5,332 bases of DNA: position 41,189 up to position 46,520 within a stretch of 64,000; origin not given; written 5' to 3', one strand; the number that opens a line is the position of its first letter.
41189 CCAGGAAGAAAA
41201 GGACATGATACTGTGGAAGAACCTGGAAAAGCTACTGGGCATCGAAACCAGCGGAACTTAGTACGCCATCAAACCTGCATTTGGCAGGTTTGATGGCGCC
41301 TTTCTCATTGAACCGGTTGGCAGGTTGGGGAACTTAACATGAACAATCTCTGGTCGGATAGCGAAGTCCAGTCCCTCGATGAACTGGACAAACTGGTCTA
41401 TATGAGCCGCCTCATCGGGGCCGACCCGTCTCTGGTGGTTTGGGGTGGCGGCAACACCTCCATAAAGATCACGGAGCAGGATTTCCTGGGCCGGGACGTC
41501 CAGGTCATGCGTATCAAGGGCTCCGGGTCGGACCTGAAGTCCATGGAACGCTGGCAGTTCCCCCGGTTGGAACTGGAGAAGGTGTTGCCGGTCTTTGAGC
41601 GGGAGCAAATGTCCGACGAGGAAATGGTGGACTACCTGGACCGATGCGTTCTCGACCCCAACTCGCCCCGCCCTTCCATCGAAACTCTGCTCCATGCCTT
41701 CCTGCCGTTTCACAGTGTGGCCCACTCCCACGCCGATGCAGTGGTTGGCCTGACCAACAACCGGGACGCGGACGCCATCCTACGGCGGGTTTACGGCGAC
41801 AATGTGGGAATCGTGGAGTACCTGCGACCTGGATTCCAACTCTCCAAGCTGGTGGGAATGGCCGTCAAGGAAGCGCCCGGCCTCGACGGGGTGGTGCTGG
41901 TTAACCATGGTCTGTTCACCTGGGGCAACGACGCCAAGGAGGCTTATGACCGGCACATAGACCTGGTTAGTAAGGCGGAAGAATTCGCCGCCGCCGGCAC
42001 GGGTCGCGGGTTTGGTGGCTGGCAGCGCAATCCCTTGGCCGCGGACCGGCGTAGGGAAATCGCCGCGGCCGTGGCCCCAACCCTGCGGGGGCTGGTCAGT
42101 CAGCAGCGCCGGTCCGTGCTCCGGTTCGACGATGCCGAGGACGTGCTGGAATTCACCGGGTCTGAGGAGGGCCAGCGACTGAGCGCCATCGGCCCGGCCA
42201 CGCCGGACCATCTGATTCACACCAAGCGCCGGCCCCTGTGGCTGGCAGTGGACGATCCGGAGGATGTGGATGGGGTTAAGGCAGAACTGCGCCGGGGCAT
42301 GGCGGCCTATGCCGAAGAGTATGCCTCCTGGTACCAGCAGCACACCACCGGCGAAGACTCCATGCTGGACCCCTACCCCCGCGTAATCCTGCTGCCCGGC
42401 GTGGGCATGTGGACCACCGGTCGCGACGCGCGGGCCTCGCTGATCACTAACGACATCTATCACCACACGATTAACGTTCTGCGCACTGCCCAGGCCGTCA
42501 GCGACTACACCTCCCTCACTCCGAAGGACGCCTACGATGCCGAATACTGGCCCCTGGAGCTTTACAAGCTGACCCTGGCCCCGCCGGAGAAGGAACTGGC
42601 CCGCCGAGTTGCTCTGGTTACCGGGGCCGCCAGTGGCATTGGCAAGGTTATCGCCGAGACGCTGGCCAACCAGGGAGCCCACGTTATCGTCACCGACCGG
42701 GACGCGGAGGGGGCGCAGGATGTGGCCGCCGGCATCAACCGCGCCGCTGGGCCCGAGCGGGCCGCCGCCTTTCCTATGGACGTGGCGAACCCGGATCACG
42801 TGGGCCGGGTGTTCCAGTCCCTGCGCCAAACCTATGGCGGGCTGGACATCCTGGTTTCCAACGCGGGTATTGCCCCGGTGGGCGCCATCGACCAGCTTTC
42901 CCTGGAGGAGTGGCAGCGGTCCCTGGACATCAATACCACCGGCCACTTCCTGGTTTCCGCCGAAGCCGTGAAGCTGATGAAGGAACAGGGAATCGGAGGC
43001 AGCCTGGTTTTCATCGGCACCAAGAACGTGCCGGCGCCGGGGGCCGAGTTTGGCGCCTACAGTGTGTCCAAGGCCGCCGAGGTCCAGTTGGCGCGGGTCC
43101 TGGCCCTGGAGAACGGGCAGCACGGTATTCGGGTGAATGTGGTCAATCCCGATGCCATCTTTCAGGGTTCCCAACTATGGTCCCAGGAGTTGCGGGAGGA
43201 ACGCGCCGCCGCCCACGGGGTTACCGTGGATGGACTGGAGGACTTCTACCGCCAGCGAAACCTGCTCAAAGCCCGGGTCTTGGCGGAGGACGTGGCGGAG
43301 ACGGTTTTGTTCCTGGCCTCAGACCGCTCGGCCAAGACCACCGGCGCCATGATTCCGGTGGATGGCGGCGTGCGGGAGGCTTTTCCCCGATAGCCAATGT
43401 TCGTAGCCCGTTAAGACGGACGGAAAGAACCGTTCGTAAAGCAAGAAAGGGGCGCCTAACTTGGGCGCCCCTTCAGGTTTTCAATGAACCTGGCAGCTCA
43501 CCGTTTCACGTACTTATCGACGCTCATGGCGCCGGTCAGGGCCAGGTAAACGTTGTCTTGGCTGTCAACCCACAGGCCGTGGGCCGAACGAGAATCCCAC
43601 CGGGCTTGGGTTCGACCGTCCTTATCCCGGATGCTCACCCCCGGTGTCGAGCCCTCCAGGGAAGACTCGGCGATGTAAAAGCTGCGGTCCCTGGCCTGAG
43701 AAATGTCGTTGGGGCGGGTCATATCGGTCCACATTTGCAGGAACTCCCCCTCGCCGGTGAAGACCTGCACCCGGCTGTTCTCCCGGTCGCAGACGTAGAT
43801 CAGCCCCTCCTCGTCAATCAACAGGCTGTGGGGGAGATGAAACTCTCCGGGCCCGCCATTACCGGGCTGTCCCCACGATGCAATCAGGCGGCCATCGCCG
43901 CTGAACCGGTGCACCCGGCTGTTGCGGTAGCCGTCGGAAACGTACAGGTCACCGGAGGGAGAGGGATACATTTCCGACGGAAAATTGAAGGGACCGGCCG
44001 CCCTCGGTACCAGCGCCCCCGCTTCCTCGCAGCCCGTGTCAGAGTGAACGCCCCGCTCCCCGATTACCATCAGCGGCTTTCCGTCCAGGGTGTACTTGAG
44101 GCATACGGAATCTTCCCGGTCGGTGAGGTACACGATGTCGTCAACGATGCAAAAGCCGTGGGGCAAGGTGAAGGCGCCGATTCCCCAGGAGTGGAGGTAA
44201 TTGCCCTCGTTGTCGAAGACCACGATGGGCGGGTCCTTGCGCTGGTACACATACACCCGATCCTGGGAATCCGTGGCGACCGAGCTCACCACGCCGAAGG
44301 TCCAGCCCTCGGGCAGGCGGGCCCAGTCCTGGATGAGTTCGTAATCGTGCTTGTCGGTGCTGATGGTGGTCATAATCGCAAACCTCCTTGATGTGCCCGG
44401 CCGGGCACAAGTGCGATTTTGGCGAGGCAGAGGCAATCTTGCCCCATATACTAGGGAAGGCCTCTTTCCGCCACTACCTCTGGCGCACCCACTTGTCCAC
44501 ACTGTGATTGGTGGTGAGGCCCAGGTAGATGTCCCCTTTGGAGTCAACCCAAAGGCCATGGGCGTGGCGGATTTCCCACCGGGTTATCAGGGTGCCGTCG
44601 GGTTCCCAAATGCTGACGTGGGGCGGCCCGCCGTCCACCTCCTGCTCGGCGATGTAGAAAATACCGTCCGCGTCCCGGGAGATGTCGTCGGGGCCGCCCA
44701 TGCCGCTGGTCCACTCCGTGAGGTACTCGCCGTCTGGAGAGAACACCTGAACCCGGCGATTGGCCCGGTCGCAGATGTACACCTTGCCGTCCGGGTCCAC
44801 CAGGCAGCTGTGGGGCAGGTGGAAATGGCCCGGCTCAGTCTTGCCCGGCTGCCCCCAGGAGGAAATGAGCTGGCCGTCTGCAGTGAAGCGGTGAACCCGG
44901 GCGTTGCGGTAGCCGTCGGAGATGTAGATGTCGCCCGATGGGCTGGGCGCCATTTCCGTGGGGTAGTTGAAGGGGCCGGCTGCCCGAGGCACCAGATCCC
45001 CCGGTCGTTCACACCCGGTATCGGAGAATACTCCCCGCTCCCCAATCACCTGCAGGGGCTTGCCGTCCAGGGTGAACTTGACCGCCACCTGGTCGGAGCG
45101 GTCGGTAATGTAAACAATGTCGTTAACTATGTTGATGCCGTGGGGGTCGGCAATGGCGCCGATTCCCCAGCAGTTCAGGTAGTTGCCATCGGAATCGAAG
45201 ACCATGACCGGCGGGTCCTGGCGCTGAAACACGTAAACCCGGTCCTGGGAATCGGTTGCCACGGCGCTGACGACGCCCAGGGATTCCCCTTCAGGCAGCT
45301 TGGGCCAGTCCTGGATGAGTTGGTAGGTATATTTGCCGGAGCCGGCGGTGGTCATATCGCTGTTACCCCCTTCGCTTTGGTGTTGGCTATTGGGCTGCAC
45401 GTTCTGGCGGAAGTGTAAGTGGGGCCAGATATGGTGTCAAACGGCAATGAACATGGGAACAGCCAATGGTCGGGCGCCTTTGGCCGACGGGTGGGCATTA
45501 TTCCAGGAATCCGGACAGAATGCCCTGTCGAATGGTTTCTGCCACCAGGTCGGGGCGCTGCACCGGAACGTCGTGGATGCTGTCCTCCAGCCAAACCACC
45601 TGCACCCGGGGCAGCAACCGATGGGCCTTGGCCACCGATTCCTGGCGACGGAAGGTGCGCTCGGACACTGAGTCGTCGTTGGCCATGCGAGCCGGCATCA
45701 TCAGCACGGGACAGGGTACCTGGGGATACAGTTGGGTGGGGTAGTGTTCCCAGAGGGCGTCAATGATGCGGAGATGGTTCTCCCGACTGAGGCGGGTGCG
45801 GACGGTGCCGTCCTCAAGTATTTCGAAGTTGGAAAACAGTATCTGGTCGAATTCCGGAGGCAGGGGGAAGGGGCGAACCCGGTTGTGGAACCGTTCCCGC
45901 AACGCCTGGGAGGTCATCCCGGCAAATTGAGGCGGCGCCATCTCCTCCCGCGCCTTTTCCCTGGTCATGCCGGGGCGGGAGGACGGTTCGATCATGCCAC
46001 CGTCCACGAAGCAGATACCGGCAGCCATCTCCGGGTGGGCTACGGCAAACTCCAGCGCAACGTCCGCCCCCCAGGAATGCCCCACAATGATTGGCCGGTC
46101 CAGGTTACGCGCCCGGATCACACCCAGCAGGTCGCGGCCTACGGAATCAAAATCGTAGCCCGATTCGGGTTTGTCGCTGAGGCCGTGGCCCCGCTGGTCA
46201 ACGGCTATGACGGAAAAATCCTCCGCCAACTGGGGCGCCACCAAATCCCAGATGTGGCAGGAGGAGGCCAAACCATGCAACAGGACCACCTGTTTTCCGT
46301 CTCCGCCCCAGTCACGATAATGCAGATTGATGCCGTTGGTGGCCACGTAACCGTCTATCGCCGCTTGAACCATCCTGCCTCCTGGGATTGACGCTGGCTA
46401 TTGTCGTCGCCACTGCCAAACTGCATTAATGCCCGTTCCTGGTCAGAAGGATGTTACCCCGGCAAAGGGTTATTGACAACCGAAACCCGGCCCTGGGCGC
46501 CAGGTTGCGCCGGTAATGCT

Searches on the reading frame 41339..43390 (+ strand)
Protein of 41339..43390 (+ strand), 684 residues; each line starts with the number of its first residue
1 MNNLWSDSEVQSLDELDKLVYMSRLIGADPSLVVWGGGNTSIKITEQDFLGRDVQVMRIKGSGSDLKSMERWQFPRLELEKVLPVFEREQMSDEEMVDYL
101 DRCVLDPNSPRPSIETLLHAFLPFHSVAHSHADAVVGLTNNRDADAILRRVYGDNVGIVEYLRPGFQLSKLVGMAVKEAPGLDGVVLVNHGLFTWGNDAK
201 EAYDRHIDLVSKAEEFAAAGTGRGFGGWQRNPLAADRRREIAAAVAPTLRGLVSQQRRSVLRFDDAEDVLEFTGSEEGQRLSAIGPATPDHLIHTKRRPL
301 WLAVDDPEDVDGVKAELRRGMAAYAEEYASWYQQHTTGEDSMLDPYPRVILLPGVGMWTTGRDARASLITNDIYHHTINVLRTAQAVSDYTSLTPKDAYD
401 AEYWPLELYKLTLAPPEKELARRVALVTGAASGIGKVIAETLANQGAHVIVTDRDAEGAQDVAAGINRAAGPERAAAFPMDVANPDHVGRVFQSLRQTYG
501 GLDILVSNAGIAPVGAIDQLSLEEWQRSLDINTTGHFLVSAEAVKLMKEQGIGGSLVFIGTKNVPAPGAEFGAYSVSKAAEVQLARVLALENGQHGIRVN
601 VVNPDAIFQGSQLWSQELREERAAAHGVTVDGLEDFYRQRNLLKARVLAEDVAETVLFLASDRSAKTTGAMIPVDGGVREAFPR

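Call 12: search_protein_families(library=pfam, proteins=[window:41339-43390:+], max_evalue=0.001)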
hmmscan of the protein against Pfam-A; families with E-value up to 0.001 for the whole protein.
window:41339-43390:+ (684 aa): 5 families
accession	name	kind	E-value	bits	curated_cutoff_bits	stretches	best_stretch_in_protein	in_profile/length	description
PF13561.12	adh_short_C2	-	2.5e-51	175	27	1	429-678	1-235/236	Enoyl-(Acyl carrier protein) reductase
PF00106.31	adh_short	-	2.8e-47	161.2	26.6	1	423-607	1-182/195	short chain dehydrogenase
PF00596.27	Aldolase_II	-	4.5e-19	69.5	22.2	1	18-211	2-177/183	Class II Aldolase and Adducin N-terminal domain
PF08659.16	KR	-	5.1e-10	40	22.6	1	425-535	3-115/180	KR domain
PF01370.27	Epimerase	-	0.00034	20.6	20.9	0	425-580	1-148/240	NAD dependent epimerase/dehydratase family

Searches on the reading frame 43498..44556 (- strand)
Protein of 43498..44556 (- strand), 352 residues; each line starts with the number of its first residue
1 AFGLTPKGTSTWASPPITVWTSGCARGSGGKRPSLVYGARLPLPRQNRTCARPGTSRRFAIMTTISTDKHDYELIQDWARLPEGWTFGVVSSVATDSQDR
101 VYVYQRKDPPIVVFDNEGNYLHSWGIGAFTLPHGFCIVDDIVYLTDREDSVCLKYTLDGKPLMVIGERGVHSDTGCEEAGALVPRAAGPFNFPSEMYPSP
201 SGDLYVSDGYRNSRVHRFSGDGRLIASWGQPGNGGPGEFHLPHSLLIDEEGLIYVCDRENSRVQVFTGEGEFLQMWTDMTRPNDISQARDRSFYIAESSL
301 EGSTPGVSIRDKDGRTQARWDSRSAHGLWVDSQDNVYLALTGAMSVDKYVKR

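Call 74: search_protein_families(library=pfam, proteins=[window:43498-44556:-], max_evalue=0.00001)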
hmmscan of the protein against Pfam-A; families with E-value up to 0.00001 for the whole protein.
window:43498-44556:- (352 aa): 2 families
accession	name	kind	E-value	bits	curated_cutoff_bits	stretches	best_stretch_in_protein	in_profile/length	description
PF01436.27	NHL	-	4.3e-19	68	20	1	239-266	1-28/28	NHL repeat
PF17170.10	DUF5128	-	5.4e-10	39.4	22.9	0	203-275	55-127/321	6-bladed beta-propeller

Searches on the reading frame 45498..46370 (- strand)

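Call 74: search_protein_families(library=pfam, proteins=[window:45498-46370:-], max_evalue=0.00001)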
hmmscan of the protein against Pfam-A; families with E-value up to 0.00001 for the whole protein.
window:45498-46370:- (290 aa): 3 families
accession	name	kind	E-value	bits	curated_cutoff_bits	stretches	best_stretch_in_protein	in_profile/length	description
PF12697.13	Abhydrolase_6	-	1.7e-23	84.9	26.3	1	28-278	1-216/217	Alpha/beta hydrolase family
PF00561.26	Abhydrolase_1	-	1.2e-20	74.7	25.8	1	28-141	3-115/245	alpha/beta hydrolase fold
PF12146.15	Hydrolase_4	-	3.8e-14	53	27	1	27-122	6-107/239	Serine aminopeptidase, S33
